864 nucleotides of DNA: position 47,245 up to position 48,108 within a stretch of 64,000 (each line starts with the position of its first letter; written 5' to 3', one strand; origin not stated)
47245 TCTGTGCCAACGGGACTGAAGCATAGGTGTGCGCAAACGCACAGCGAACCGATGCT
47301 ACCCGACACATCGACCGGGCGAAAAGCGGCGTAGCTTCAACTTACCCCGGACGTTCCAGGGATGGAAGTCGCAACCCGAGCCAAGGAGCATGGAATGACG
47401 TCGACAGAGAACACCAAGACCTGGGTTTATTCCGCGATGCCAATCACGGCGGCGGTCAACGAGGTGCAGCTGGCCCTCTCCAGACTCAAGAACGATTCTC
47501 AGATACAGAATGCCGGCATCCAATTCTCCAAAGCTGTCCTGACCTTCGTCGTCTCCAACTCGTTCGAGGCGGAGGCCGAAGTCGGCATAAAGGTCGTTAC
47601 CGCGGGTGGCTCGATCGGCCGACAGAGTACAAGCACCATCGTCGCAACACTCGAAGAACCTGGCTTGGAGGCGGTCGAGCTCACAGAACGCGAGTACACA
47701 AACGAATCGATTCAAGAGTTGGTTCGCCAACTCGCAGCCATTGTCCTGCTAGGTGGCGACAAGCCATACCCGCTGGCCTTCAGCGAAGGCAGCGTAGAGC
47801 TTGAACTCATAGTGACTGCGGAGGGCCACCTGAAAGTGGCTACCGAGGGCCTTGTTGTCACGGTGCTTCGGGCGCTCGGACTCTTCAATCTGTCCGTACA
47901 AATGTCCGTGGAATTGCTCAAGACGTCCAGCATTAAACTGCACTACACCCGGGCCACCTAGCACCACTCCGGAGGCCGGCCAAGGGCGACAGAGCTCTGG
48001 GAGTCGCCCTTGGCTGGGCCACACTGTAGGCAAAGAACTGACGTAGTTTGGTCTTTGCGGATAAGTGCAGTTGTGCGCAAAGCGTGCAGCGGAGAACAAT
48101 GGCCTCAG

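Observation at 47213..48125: Second low-GC islet: orphan protein made of two trypco2-like repeats, flanked by similar short hairpin-forming sequences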

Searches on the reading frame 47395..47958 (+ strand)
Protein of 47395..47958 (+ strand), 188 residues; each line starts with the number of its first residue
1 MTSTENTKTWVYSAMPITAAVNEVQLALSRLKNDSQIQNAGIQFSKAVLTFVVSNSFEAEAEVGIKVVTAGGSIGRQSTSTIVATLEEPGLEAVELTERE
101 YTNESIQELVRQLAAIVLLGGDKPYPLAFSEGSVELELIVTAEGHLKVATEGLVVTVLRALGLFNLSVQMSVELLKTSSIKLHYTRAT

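Call 4: search_protein_families(library=pfam, proteins=[window:47395-47958:+], max_evalue=10)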
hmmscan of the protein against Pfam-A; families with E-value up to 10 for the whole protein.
window:47395-47958:+ (188 aa): 1 family
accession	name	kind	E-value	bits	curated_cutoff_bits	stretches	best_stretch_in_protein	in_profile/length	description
PF19631.4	Trypco2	-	0.0012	19.5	24.2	2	21-81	7-69/78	Trypsin-co-occurring domain 2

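Call 5: search_protein_families(library=padloc, proteins=[window:47395-47958:+], max_evalue=10)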
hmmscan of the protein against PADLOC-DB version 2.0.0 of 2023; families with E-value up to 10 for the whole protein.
window:47395-47958:+ (188 aa): 0 families

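Call 7: find_homologous_proteins(query=window:47395-47958:+, max_evalue=0.01)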
Query window:47395-47958:+ (188 aa): 2 proteins with E <= 0.01 among 391 candidates.
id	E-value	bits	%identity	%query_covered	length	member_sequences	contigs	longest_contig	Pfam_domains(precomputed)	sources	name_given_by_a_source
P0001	1.0e-108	378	100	100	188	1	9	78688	-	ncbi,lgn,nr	ncbi:MAG: hypothetical protein IT334_12265 [Thermomicrobiales bacterium]|nr:hypothetical protein [Th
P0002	9.4e-55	203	63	91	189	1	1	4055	-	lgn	-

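Call 9: find_encoding_contigs(protein=P0002, flank=10000)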
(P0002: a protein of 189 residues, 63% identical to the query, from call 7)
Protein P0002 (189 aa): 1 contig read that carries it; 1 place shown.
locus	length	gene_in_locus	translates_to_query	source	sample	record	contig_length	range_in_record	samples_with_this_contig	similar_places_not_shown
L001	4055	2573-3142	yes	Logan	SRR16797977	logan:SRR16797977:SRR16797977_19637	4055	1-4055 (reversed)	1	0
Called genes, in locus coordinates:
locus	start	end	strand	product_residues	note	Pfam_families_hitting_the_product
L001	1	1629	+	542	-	?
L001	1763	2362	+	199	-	PF13886:TM7S3_TM198 (weak)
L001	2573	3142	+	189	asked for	-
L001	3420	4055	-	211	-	?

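Call 20: search_protein_representatives(alignment_id=A1)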
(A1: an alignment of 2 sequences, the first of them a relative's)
Query: 2 sequences, 193 profile positions. Proteins with E-value up to 0.001 (for the whole library): 10; up to 1e-10: 6; up to 1e-30: 1. The best 10 are listed.
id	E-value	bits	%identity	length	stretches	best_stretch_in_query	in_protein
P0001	5.4e-107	371.9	-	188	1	1-191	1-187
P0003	4.8e-20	88.3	-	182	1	19-189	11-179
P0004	1.6e-17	80.1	-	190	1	18-189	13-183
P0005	1.7e-17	79.9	-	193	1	17-191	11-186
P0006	2.7e-14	69.5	-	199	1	23-190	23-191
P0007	3.9e-13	65.7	-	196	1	11-188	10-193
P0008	1.4e-09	54.2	-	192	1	4-188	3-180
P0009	2.1e-05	40.5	-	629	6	59-101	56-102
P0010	3.1e-05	40.0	-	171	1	18-164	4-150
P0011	8.3e-04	35.3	-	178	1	21-191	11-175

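Call 24: search_protein_families(library=pfam, alignment_id=A2, max_evalue=1)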
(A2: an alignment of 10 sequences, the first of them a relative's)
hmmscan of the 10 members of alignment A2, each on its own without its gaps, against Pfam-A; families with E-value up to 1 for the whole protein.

A. member 1, P0001 (188 aa): 1 family
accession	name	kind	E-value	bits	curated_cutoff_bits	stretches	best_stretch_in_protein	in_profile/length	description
PF19631.4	Trypco2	-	0.0012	19.5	24.2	1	21-81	7-69/78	Trypsin-co-occurring domain 2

B. families by the number of members that match (of 10 scanned): 5 families
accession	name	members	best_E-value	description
PF19631.4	Trypco2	10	2.2e-07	Trypsin-co-occurring domain 2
PF24393.1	Pepco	1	0.0015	Pepco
PF18002.7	T6_Ig_like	1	0.064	T6 antigen Ig like domain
PF25296.1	Decapeptide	1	0.19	Decapeptide repeat region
PF24004.1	Microp_archaea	1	0.66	Archaeal microprotein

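Call 25: predict_structure(alignment_id=A1)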
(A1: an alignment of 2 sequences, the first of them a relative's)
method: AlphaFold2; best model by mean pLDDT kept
length: 188 residues; sequences in the alignment: 2
mean_pLDDT: 34.9   pTM: 0.33
mean pLDDT of the five models: 34.9, 33.3, 33.0, 31.7, 31.6
residues with pLDDT >= 90: 0; 70-90: 0; 50-70: 10; < 50: 178
segments of 3 or more residues with pLDDT < 50: 1-25, 36-188
pLDDT, mean of each block of 10 residues (from residue 1): 32 39 51 48 38 31 36 28 28 29 42 41 29 31 27 39 30 32 31
secondary structure, 60 per line:
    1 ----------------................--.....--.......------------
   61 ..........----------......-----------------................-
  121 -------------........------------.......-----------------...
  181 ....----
elements in order: H17-32 H35-39 E42-48 E61-70 E81-86 H104-119 E134-141 H154-160 E178-184

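Call 27: find_homologous_proteins(query=A2, max_evalue=0.01)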
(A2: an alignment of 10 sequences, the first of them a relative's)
Query A2 (10 sequences) (188 aa, profile of the alignment): 5 proteins with E <= 0.01 among 8000 candidates.
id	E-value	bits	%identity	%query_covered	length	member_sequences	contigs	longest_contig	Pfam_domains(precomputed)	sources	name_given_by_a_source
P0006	5.6e-63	230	29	88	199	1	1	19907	-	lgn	-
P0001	4.7e-61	224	100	100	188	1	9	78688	-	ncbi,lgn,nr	ncbi:MAG: hypothetical protein IT334_12265 [Thermomicrobiales bacterium]|nr:hypothetical protein [Th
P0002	7.0e-58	213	63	91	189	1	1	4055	-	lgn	-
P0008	1.3e-55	206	27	98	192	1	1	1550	-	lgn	-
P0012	3.4e-48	182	26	92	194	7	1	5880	-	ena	-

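Call 28: find_encoding_contigs(protein=P0006, flank=10000)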
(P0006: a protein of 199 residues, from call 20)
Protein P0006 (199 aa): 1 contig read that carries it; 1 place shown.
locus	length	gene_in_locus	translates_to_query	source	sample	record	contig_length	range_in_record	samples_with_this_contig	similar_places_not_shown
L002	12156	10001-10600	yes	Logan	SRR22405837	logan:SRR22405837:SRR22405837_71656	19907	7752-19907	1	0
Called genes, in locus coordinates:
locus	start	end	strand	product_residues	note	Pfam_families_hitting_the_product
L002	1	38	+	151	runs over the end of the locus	PF09424:YqeY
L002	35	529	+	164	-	PF02130:YbeY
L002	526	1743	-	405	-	PF00994:MoCF_biosynth, PF18146:CinA_KH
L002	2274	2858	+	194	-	-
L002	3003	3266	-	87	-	-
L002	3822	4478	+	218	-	PF02796:HTH_7 (faint)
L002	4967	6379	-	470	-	PF03235:GmrSD_N (weak), PF01230:HIT, PF11969:DcpS_C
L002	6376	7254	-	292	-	PF20248:DUF6603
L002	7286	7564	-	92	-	-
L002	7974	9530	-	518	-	PF03098:An_peroxidase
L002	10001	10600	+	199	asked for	-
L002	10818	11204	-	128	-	-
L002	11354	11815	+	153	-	-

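Call 29: find_encoding_contigs(protein=P0012, flank=10000)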
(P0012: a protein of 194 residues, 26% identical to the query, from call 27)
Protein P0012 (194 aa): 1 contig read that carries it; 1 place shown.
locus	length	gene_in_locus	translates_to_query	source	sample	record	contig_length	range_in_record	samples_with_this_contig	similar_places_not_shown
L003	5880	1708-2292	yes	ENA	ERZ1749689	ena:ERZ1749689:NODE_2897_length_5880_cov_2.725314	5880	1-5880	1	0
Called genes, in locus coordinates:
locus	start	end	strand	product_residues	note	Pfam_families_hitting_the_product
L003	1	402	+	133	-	?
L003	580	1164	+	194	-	PF09933:DUF2165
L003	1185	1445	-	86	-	PF20223:DUF6582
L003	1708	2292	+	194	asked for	-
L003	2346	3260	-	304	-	-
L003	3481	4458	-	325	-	-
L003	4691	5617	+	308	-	PF01156:IU_nuc_hydro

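Call 30: find_encoding_contigs(protein=P0001, flank=10000)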
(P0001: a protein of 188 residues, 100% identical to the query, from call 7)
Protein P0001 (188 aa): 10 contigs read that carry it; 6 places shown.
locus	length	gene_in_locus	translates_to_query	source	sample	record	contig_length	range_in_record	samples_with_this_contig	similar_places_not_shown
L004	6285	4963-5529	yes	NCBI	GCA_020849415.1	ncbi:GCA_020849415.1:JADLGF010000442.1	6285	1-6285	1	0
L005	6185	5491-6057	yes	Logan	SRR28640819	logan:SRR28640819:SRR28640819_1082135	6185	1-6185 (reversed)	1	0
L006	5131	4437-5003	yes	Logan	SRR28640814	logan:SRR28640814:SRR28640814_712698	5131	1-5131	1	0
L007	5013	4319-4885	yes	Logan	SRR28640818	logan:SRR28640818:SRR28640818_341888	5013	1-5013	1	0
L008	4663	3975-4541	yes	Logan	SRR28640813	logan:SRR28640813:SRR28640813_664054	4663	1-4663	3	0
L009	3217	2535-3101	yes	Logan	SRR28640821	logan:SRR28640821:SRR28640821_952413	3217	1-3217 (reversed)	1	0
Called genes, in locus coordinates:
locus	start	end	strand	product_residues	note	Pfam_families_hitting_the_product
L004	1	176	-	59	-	?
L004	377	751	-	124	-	PF00903:Glyoxalase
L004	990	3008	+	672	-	-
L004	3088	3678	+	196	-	PF04542:Sigma70_r2, PF07638:Sigma70_ECF (weak), PF08281:Sigma70_r4_2, PF04545:Sigma70_r4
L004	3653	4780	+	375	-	-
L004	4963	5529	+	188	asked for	-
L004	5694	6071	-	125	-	PF05656:DUF805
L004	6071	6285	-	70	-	PF05656:DUF805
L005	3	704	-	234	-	?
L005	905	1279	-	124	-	PF00903:Glyoxalase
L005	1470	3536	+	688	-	-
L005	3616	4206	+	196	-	PF04542:Sigma70_r2, PF07638:Sigma70_ECF (weak), PF08281:Sigma70_r4_2, PF04545:Sigma70_r4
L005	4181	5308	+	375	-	-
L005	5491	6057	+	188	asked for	-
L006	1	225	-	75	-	?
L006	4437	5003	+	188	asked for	-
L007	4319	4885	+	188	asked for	-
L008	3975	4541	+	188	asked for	-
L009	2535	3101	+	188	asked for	-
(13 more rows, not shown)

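Call 45: search_solved_structures(query=A5, max_evalue=10, show_alignments=2)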
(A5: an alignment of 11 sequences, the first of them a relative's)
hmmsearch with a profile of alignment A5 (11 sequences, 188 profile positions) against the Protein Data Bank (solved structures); distinct sequences matched with E-value up to 10: 0.

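Call 49: predict_structure(alignment_id=A5)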
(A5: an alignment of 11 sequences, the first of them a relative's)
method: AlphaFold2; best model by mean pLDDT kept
length: 188 residues; sequences in the alignment: 11
mean_pLDDT: 43.5   pTM: 0.41
mean pLDDT of the five models: 43.5, 41.0, 40.8, 38.6, 37.2
residues with pLDDT >= 90: 0; 70-90: 1; 50-70: 54; < 50: 133
segments of 3 or more residues with pLDDT < 50: 1-15, 49-102, 120-133, 140-188
pLDDT, mean of each block of 10 residues (from residue 1): 39 48 60 66 55 33 22 26 38 36 50 56 44 49 42 46 34 38 45
secondary structure, 60 per line:
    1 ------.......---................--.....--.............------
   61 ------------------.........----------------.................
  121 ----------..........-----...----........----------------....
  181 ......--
elements in order: H7-13 H17-32 H35-39 E42-54 E79-87 H104-120 E131-140 E146-148 H153-160 E177-186

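Call 50: find_encoding_contigs(protein=P0003, flank=10000, max_places=3)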
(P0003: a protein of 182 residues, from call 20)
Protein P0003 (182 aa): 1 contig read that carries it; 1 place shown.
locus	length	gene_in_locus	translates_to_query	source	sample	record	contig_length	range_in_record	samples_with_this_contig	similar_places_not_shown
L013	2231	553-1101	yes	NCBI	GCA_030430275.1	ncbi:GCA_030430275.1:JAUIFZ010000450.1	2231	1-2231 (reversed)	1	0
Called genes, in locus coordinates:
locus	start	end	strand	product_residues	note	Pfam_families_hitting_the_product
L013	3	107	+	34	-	?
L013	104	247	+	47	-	-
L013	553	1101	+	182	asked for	-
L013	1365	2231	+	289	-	?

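Call 51: find_encoding_contigs(protein=P0004, flank=10000, max_places=3)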
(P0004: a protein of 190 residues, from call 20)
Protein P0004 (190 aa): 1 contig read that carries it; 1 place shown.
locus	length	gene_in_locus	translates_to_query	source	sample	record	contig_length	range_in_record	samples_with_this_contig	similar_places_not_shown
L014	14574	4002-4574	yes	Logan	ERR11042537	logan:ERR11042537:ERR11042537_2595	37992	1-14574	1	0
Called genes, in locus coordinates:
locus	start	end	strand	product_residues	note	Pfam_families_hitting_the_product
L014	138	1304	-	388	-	PF00589:Phage_integrase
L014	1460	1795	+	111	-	-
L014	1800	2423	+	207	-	-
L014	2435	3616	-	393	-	PF04188:Mannosyl_trans2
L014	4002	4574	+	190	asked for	-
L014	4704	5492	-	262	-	-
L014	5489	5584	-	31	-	-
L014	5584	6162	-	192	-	-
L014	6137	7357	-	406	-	PF05901:Excalibur (faint), PF00565:SNase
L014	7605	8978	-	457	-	PF13560:HTH_31 (faint), PF00532:Peripla_BP_1 (weak), PF13377:Peripla_BP_3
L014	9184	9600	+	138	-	-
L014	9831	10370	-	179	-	-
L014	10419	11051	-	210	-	-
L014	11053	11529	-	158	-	PF13560:HTH_31, PF01381:HTH_3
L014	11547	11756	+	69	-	-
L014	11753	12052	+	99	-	PF12728:HTH_17 (weak)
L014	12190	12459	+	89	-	-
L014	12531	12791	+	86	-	-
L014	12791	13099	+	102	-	-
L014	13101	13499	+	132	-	-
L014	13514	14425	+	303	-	-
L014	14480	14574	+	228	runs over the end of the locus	PF18894:PhageMetallopep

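Call 52: find_encoding_contigs(protein=P0005, flank=10000, max_places=3)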
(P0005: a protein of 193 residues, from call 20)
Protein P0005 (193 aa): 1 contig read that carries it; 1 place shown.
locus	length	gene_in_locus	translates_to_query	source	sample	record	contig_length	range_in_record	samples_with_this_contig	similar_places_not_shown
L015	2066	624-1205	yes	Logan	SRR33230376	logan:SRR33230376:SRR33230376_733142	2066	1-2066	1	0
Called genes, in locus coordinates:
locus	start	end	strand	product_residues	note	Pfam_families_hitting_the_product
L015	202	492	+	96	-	PF27478:PopD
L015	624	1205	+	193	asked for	-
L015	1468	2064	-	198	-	?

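Call 53: find_encoding_contigs(protein=P0007, flank=10000, max_places=3)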
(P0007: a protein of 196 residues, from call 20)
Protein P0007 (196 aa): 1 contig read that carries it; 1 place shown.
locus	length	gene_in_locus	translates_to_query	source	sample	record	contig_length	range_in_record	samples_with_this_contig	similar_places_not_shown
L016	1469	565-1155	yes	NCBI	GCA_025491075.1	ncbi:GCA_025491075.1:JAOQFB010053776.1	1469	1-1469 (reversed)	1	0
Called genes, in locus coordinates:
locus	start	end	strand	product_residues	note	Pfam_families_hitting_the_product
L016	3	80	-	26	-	?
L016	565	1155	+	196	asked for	-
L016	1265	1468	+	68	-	?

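Call 93: search_protein_families(library=pfam, proteins=[P0002, P0003, P0004, P0005, P0006, P0007, P0008, P0010, P0011, P0012], max_evalue=10)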
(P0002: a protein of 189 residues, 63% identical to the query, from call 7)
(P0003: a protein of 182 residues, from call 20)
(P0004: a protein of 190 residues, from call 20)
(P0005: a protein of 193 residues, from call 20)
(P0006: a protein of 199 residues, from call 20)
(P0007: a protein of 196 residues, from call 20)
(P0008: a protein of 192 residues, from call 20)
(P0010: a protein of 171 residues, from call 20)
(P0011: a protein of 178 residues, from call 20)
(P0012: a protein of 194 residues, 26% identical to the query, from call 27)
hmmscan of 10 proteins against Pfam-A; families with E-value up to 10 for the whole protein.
P0002 (189 aa): 1 family
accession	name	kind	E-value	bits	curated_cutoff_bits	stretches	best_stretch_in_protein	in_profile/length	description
PF19631.4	Trypco2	-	0.0024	18.5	24.2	1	17-87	2-76/78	Trypsin-co-occurring domain 2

P0003 (182 aa): 2 families
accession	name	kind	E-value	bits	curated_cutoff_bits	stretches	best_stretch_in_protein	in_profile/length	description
PF19631.4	Trypco2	-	0.0017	19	24.2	1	38-82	28-74/78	Trypsin-co-occurring domain 2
PF24004.1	Microp_archaea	-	0.66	10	27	1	158-169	12-23/29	Archaeal microprotein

P0004 (190 aa): 2 families
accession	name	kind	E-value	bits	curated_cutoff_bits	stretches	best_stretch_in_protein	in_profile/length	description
PF19631.4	Trypco2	-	0.00062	20.4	24.2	1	15-83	2-76/78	Trypsin-co-occurring domain 2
PF24393.1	Pepco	-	0.0015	19.4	27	1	16-70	52-99/112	Pepco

P0005 (193 aa): 2 families
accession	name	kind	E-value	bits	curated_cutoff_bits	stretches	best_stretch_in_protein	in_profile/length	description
PF19631.4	Trypco2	-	5e-05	23.9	24.2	1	13-86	1-78/78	Trypsin-co-occurring domain 2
PF25296.1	Decapeptide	-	0.19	12.1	45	1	99-134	37-72/74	Decapeptide repeat region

P0006 (199 aa): 1 family
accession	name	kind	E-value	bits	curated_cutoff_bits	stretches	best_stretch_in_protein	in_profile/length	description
PF19631.4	Trypco2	-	0.00029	21.5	24.2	1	23-92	5-78/78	Trypsin-co-occurring domain 2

P0007 (196 aa): 1 family
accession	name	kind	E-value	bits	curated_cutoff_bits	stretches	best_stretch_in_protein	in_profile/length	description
PF19631.4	Trypco2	-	0.0014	19.3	24.2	1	19-93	2-77/78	Trypsin-co-occurring domain 2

P0008 (192 aa): 1 family
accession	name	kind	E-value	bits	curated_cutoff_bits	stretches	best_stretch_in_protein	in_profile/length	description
PF19631.4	Trypco2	-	7.5e-05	23.3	24.2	1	16-89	1-78/78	Trypsin-co-occurring domain 2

P0010 (171 aa): 1 family
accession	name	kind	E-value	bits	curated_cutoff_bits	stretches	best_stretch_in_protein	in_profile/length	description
PF19631.4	Trypco2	-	7.3e-05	23.4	24.2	1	6-75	2-78/78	Trypsin-co-occurring domain 2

P0011 (178 aa): 2 families
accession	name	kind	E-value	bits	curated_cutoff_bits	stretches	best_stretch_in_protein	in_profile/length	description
PF19631.4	Trypco2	-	2.2e-07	31.5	24.2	1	11-80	3-76/78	Trypsin-co-occurring domain 2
PF18002.7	T6_Ig_like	-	0.064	13.6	25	1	79-167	44-133/145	T6 antigen Ig like domain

P0012 (194 aa): 2 families
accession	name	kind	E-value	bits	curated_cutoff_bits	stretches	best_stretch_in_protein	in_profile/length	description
PF19631.4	Trypco2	-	0.00053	20.6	24.2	1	23-92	5-78/78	Trypsin-co-occurring domain 2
PF19585.4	DUF6092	-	0.17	12.6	28.7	1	15-39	23-44/86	Family of unknown function (DUF6092)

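Call 96: search_dna_similar(query=P0001, collection=plasmids, mode=protein, max_evalue=0.01)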
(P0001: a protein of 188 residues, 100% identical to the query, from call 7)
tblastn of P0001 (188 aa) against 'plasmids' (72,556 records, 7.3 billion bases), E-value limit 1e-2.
No match.

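Call 97: search_dna_similar(query=P0004, collection=phages, mode=protein, max_evalue=0.01)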
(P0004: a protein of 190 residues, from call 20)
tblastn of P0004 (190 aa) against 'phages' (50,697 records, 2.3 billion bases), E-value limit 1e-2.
No match.

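Call 99: search_protein_families(library=phrogs, proteins=[P0001, P0002, P0004, P0005, P0006, P0011], max_evalue=0.1)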
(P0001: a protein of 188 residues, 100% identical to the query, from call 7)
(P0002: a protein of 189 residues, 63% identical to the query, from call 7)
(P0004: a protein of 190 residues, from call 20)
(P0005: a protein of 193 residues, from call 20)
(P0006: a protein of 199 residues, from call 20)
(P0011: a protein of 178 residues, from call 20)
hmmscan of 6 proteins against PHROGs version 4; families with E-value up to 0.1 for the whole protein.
P0001 (188 aa): 0 families

P0002 (189 aa): 0 families

P0004 (190 aa): 0 families

P0005 (193 aa): 0 families

P0006 (199 aa): 0 families

P0011 (178 aa): 0 families

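Call 100: search_protein_families(library=ncbifam, proteins=[P0001, P0004, P0011], max_evalue=0.01)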
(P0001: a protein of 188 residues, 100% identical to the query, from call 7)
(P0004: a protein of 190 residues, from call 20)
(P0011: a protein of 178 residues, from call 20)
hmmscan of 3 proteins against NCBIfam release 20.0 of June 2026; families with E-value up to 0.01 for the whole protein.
P0001 (188 aa): 0 families

P0004 (190 aa): 1 family
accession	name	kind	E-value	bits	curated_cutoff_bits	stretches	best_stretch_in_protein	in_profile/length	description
NF006696.0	PRK09243.1-3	equivalog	0.0024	16.6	503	1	7-72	229-296/451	nicotinate phosphoribosyltransferase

P0011 (178 aa): 0 families
